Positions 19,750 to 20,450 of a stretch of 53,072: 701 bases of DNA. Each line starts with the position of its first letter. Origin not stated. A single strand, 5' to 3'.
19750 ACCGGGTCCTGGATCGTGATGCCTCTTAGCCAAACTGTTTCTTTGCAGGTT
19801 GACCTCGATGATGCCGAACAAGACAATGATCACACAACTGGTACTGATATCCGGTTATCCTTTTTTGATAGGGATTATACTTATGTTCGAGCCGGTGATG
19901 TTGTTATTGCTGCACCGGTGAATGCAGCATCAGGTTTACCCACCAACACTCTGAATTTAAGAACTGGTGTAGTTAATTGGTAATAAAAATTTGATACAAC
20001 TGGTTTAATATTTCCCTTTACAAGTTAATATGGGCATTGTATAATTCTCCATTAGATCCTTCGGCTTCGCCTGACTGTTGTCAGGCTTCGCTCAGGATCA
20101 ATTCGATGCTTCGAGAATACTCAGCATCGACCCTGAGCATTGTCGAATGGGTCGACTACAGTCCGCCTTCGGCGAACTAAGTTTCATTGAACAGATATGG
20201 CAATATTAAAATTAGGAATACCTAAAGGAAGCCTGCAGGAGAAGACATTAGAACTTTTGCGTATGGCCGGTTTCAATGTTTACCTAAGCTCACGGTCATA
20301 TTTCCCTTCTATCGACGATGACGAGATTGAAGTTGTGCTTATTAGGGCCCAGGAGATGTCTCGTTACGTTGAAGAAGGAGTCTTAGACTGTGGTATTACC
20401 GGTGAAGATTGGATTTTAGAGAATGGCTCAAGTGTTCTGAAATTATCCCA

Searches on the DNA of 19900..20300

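Call 8: search_rna_families(source=window, start=19900, end=20300, threshold=evalue, max_evalue=10, show_alignments=3)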
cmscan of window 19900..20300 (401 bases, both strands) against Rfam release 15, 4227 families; matches with E-value up to 10: 5.
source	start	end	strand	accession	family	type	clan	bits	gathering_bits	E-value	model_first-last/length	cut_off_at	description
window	19981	20086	+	RF01457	rli22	Gene; sRNA;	CL00114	18.6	80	1.3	1-111/111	no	Listeria sRNA rli22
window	20223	20278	+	RF04060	mir-703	Gene; miRNA;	-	15.6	88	4.7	1-67/67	no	mir-703 microRNA precursor family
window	20095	20133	-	RF01278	SNORD109A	Gene; snRNA; snoRNA; CD-box;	CL00069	14.5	35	4.6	1-67/67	no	Small nucleolar RNA SNORD109A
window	19903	20013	+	RF02079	STnc180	Gene; sRNA;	-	13.2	50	3.7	1-208/208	no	Enterobacterial sRNA STnc180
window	20039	20108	+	RF02893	RpsF_leader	Cis-reg; leader;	-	12.8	37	8.7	1-85/85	no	RpsF leader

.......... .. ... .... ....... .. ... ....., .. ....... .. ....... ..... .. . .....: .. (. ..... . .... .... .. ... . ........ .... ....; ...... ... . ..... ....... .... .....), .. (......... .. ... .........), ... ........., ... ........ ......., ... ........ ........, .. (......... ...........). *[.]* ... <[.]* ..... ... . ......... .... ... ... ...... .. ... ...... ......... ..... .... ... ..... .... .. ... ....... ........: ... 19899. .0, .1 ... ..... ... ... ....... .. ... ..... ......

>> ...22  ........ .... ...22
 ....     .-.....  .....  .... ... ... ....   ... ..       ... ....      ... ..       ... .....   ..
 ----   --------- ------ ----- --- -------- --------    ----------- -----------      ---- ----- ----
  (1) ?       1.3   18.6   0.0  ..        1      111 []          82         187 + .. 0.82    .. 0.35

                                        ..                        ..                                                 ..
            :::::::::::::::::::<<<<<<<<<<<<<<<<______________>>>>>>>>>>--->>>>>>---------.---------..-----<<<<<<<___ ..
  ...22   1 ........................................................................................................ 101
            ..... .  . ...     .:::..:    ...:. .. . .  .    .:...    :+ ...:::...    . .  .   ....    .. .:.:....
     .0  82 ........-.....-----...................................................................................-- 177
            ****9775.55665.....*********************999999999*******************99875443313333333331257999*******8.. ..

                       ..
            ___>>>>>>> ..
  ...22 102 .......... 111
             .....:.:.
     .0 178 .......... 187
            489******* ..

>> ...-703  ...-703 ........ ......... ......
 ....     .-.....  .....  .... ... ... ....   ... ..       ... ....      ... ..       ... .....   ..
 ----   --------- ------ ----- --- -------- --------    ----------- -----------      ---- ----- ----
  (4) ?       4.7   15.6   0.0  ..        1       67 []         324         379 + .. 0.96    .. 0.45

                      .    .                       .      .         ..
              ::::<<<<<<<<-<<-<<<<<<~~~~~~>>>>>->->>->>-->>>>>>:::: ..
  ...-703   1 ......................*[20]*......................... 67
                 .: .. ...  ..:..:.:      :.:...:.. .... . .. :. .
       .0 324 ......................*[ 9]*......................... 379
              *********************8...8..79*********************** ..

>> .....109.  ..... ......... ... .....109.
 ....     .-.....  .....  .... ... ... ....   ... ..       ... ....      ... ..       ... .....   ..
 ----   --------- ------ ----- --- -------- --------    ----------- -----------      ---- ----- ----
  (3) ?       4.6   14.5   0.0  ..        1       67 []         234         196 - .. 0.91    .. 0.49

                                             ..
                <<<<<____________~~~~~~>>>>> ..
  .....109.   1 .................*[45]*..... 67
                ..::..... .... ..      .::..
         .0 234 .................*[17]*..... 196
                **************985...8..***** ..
